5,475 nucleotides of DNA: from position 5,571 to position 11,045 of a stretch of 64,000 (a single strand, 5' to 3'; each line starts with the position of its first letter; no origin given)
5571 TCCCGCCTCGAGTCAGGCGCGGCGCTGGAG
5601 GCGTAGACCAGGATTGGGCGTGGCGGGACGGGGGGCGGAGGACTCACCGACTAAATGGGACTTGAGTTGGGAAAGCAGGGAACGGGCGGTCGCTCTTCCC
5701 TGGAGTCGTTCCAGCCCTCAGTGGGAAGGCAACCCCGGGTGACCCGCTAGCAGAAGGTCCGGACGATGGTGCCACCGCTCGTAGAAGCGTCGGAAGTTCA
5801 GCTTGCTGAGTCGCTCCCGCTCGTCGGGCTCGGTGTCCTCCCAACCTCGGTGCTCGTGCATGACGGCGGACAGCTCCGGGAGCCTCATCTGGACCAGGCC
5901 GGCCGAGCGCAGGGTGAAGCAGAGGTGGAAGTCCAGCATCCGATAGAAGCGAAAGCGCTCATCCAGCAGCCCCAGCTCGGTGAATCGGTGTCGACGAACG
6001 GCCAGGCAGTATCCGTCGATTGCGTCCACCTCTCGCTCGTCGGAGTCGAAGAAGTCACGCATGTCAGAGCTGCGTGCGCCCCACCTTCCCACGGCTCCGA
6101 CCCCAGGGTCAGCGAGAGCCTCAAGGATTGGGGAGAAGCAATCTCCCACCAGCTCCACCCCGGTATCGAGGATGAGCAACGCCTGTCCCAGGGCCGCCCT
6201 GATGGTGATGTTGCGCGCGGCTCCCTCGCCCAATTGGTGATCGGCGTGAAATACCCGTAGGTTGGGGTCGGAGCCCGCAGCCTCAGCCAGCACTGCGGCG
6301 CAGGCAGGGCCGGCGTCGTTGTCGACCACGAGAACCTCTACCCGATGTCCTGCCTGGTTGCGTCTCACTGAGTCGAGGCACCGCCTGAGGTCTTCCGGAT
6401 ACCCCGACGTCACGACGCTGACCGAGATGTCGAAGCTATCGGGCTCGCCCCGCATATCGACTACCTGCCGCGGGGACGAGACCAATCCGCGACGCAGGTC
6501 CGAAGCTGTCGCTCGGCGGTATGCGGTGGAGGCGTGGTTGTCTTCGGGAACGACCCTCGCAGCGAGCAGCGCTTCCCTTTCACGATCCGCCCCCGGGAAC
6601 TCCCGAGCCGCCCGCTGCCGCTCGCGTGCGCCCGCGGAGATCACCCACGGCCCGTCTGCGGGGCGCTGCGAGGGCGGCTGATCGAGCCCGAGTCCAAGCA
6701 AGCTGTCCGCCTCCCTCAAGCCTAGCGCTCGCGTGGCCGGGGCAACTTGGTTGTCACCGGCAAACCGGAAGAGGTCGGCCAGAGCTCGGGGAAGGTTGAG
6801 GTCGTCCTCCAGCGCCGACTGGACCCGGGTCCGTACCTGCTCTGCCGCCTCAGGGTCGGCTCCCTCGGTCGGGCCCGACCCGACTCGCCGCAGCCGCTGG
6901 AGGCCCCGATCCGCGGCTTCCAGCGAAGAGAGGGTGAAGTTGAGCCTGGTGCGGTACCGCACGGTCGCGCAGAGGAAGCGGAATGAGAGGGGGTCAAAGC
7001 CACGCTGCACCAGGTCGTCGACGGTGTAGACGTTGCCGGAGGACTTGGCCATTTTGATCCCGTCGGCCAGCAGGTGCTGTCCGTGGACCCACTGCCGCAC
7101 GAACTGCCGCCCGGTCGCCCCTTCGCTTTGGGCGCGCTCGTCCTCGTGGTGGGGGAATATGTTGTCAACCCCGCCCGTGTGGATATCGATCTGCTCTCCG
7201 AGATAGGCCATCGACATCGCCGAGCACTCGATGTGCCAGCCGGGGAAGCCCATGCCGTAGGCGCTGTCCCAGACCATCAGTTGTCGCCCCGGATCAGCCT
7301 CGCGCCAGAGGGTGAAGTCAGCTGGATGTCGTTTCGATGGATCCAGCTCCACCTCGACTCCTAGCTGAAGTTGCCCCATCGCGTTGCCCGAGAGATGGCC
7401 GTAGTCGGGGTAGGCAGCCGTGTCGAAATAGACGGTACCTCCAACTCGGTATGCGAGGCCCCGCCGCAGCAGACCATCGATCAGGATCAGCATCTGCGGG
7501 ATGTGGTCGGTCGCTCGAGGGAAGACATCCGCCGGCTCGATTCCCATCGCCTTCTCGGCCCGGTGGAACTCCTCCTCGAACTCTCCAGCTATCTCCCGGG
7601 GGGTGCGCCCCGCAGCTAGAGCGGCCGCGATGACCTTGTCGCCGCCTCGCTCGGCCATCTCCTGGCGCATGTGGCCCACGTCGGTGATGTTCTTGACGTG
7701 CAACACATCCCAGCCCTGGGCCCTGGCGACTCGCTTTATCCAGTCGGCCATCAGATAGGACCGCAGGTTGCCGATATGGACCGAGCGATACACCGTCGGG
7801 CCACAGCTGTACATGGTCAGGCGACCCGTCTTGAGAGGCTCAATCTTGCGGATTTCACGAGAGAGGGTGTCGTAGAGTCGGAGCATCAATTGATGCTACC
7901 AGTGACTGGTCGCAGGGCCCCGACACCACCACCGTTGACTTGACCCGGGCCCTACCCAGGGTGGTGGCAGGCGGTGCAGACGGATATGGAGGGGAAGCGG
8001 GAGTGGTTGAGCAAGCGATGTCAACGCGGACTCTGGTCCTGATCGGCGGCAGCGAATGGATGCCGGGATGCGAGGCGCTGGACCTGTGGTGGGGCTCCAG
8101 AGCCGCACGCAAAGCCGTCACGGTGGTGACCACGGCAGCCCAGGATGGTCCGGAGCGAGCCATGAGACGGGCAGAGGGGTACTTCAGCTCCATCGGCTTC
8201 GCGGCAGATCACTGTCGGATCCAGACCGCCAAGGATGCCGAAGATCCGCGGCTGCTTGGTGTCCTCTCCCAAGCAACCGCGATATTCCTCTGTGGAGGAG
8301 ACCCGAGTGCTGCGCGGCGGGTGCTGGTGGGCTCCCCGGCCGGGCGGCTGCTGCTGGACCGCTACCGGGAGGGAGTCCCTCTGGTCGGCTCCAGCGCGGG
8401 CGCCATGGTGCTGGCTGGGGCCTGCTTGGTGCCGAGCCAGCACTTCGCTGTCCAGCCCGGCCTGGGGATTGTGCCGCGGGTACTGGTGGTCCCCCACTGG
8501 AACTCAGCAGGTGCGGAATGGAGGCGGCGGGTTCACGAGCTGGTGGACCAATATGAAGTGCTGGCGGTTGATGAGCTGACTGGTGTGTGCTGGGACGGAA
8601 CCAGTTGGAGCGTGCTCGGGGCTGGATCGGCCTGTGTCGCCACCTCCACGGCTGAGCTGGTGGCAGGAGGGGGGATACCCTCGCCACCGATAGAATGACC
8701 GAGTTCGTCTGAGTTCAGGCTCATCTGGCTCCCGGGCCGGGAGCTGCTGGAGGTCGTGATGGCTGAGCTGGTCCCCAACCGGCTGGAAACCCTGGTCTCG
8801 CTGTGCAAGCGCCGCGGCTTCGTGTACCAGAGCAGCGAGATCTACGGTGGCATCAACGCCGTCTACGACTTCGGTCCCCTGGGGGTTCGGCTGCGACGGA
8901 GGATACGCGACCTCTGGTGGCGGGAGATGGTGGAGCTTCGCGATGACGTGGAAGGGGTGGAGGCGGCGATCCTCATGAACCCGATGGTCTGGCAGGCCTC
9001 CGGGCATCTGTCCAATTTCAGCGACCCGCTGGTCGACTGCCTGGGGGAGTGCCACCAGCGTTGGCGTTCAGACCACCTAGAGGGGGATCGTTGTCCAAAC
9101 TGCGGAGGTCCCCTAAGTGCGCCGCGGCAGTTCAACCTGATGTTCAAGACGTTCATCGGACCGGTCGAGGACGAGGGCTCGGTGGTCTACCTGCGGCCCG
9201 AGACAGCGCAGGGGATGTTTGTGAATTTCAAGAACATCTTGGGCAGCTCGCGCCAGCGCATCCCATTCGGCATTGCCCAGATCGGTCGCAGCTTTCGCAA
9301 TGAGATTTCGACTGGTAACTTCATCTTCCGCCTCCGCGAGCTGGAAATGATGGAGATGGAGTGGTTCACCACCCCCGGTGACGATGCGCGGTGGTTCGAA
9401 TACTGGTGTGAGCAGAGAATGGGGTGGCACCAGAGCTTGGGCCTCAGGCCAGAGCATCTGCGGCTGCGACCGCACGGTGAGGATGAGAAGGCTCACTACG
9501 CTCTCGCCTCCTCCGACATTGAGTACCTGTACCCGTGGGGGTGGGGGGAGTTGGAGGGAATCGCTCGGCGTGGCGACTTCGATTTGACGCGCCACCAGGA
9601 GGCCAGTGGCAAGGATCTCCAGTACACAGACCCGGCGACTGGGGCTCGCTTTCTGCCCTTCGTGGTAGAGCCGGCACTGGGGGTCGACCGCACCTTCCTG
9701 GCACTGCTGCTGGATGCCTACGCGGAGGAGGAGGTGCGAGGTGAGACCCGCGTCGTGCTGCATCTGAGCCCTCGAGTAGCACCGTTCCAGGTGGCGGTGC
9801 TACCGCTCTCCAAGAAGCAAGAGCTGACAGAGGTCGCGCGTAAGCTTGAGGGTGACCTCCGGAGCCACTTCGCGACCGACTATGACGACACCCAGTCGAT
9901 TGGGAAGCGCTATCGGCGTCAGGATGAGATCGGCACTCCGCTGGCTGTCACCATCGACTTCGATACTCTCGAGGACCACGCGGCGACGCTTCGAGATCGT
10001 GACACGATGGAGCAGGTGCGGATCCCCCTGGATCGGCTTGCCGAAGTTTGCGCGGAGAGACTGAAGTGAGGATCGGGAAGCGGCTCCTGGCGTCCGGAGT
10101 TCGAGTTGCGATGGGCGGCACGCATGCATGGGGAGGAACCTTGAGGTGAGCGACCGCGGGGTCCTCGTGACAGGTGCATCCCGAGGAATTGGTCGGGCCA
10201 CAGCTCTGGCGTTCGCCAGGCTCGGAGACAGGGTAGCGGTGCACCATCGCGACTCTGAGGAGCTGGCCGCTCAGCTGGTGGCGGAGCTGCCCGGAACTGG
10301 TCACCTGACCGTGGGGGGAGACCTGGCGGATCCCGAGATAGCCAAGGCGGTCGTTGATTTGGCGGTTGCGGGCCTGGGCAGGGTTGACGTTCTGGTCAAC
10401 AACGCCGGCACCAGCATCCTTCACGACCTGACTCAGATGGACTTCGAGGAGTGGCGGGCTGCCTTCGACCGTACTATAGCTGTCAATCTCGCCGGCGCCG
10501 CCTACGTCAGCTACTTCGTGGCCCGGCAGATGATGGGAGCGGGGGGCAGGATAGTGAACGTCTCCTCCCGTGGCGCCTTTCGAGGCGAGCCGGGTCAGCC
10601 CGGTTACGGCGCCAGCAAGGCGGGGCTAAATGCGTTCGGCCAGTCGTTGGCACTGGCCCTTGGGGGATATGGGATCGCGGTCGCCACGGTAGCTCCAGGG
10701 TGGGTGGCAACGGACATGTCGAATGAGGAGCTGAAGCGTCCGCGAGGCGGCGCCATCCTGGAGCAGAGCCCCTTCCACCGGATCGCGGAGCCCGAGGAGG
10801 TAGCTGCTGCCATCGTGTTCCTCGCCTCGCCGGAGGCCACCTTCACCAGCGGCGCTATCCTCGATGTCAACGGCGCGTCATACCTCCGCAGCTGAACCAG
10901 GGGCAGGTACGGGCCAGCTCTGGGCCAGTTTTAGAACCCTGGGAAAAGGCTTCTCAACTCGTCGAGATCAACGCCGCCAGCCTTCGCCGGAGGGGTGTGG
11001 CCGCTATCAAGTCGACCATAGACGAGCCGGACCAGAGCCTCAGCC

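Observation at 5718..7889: Full-length cysteinyl-tRNA synthetase fused in frame to a GT2-like glycosyltransferase domain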

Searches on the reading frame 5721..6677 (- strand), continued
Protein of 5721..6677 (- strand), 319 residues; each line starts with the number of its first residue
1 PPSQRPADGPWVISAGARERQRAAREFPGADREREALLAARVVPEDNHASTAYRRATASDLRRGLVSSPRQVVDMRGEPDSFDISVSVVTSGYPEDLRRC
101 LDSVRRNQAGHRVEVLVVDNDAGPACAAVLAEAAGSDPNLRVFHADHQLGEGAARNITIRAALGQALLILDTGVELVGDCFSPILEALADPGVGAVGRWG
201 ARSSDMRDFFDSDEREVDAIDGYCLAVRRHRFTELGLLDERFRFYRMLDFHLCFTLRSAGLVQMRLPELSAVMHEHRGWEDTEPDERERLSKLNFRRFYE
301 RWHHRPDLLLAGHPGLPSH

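Call 87: fold_search(model_id=the predicted structure, library=pdb)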
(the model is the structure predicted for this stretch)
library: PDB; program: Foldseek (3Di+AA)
matches with E <= 10: 1660; with E <= 0.001: 414
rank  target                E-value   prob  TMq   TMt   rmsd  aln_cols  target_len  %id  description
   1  9omm_A                1.5e-12  1.00  0.54  0.65   5.1       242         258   17  WrtF fucosyltransferase - tetrasaccharide product (released 2025-10-29)
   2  9omn_B                2.4e-12  1.00  0.52  0.60   5.6       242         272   18  WrtF fucosyltransferase - GDP-2-deoxy-2-fluoro-beta-L-fucose (released 2025-10-29)
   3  6nqt_E                7.1e-12  1.00  0.61  0.41  10.3       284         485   19  GalNac-T2 soaked with UDP-sugar (released 2020-01-29)
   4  9omh_D                7.1e-12  1.00  0.53  0.62   5.2       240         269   18  WrtF fucosyltransferase - Apo (released 2025-10-29)
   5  4d0z_F                8.0e-12  1.00  0.61  0.40  10.5       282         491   20  GalNAc-T2 crystal soaked with UDP-5SGalNAc, mEA2 and manganese (Higher resolution dataset) (released 2014-05-28)
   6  9oml_A                8.0e-12  1.00  0.54  0.65   5.0       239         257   18  WrtF fucosyltransferase - acetylated trisaccharide acceptor (released 2025-10-29)
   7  9omi_A                8.0e-12  1.00  0.53  0.62   5.2       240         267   17  WrtF fucosyltransferase - GDP (released 2025-10-29)
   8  2ffu_A                8.5e-12  1.00  0.61  0.40  10.4       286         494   19  Crystal Structure of Human ppGalNAcT-2 complexed with UDP and EA2 (released 2006-01-31)
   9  9omh_A                1.1e-11  1.00  0.54  0.63   5.2       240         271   18  WrtF fucosyltransferase - Apo (released 2025-10-29)
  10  6nqt_A                1.2e-11  1.00  0.60  0.40  10.2       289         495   18  GalNac-T2 soaked with UDP-sugar (released 2020-01-29)
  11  9omm_B                1.2e-11  1.00  0.53  0.62   5.1       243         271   18  WrtF fucosyltransferase - tetrasaccharide product (released 2025-10-29)
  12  9omj_A                1.2e-11  1.00  0.50  0.59   8.9       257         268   16  WrtF fucosyltransferase - GDP-beta-L-fucose (released 2025-10-29)
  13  9omh_C                1.3e-11  1.00  0.54  0.65   5.2       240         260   18  WrtF fucosyltransferase - Apo (released 2025-10-29)
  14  6nqt_F                1.6e-11  1.00  0.60  0.40  10.7       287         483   18  GalNac-T2 soaked with UDP-sugar (released 2020-01-29)
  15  9oml_B                1.6e-11  1.00  0.55  0.63   4.9       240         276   18  WrtF fucosyltransferase - acetylated trisaccharide acceptor (released 2025-10-29)
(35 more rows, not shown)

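Call 90: find_homologous_proteins(query=L150:11007-12494:-, max_evalue=1e-30)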
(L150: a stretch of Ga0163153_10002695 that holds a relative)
Query L150:11007-12494:- (496 aa): 7991 proteins with E <= 1e-30 among 8000 candidates; the best 120 are listed.
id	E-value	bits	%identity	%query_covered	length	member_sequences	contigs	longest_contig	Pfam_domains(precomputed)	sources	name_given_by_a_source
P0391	0.0e+0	1106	99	100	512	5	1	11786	PF01406.26,PF23493.2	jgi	-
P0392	2.1e-292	988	89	100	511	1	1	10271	PF01406.26,PF23493.2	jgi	jgi:cysteinyl-tRNA synthetase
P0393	3.8e-280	948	85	100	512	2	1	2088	PF09334.18,PF01406.26,PF23493.2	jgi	jgi:cysteinyl-tRNA synthetase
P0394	1.6e-278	942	85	99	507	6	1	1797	PF01406.26,PF23493.2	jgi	jgi:cysteinyl-tRNA synthetase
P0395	1.7e-277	939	85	99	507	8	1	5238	PF01406.26,PF23493.2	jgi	jgi:cysteinyl-tRNA synthetase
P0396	2.0e-270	916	83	100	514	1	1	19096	PF01406.26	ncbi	-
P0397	3.0e-268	909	82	100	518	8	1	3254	PF01406.26,PF23493.2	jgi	jgi:cysteinyl-tRNA synthetase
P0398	8.3e-262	887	82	96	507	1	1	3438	PF09334.18,PF01406.26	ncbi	-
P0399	2.4e-261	886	81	100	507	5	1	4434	PF01406.26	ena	-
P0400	4.2e-261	885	81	96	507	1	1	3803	PF09334.18,PF01406.26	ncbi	-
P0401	5.4e-259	878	80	100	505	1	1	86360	PF01406.26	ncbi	ncbi:MAG: cysteine--tRNA ligase [Candidatus Limnocylindria bacterium]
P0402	1.5e-258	877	80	100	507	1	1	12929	PF09334.18,PF01406.26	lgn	-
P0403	2.8e-256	869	79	99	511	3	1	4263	PF01406.26,PF23493.2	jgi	jgi:cysteinyl-tRNA synthetase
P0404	2.0e-254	863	79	100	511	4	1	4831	PF09334.18,PF01406.26,PF23493.2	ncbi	-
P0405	1.4e-253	860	78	100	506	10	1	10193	PF09334.18,PF01406.26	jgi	jgi:cysteinyl-tRNA synthetase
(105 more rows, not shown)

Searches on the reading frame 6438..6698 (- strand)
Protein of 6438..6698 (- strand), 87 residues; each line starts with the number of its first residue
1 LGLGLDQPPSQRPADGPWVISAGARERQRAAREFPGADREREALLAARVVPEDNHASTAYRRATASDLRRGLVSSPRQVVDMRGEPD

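Call 57: search_solved_structures(query=window:6438-6698:-, max_evalue=10, show_alignments=3)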
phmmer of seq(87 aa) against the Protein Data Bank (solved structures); distinct sequences matched with E-value up to 10: 7.
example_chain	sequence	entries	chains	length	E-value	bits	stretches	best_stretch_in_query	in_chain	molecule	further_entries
4cn4_A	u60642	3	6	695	0.54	13.9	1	15-64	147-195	ALPHA-1,4-GLUCAN:MALTOSE-1-PHOSPHATE MALTOSYLTRANSFERASE 1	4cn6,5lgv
3zss_A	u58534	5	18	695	0.55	13.8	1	15-64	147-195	PUTATIVE GLUCANOHYDROLASE PEP1A | PUTATIVE GLUCANOHYDROLASE PEP1A GLGE ISOFORM 1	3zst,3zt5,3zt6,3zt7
4cn1_A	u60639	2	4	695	0.55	13.8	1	15-64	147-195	ALPHA-1,4-GLUCAN: MALTOSE-1-PHOSPHATE MALTOSYLTRANSFERASE 1 | Alpha-1,4-glucan:maltose-1-phosphate maltosyltransferase 1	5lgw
5vsj_A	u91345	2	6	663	0.62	13.7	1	15-64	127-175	Alpha-1,4-glucan:maltose-1-phosphate maltosyltransferase 1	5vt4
5cvs_A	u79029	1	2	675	0.64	13.6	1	15-64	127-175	Alpha-1,4-glucan:maltose-1-phosphate maltosyltransferase 1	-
4u2y_A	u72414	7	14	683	0.65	13.6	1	15-64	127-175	Alpha-1,4-glucan:maltose-1-phosphate maltosyltransferase 1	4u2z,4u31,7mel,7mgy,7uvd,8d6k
5eur_A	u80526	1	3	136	1.5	12.4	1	17-66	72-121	Uncharacterized protein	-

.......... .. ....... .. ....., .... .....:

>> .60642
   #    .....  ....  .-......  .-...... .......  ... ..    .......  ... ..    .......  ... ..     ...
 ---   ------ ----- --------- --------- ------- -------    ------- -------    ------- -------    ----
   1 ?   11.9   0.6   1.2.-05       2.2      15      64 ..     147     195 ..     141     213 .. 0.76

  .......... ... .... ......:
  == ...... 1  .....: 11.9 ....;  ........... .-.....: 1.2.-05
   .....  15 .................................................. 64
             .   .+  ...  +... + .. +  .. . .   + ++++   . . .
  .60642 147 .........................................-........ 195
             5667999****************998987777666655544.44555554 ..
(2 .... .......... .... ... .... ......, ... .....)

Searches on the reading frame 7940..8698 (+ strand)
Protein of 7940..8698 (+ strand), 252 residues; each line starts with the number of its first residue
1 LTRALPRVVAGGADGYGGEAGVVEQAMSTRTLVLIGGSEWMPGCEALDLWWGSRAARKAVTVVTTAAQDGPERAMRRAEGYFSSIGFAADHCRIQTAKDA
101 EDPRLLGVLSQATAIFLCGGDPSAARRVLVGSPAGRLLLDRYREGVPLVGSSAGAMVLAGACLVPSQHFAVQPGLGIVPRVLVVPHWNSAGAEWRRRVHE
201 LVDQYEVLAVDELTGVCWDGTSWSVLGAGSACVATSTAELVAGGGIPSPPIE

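Call 10: search_protein_families(library=pfam, proteins=[window:7940-8698:+], max_evalue=0.001)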
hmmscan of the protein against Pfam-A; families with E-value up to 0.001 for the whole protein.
window:7940-8698:+ (252 aa): 1 family
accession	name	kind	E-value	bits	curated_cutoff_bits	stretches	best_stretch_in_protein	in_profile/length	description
PF03575.23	Peptidase_S51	-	7.8e-12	45.7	23.9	1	56-217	29-197/206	Peptidase family S51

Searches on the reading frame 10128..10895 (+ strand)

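Call 10: search_protein_families(library=pfam, proteins=[window:10128-10895:+], max_evalue=0.001)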
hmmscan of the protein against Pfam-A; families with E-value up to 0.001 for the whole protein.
window:10128-10895:+ (255 aa): 3 families
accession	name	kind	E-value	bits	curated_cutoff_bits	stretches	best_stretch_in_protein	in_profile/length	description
PF13561.12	adh_short_C2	-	3.9e-51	174.3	27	1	16-249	1-233/236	Enoyl-(Acyl carrier protein) reductase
PF00106.31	adh_short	-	6.1e-48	163.3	26.6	1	12-201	3-190/195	short chain dehydrogenase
PF08659.16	KR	-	5.2e-07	30.2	22.6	1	12-173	3-162/180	KR domain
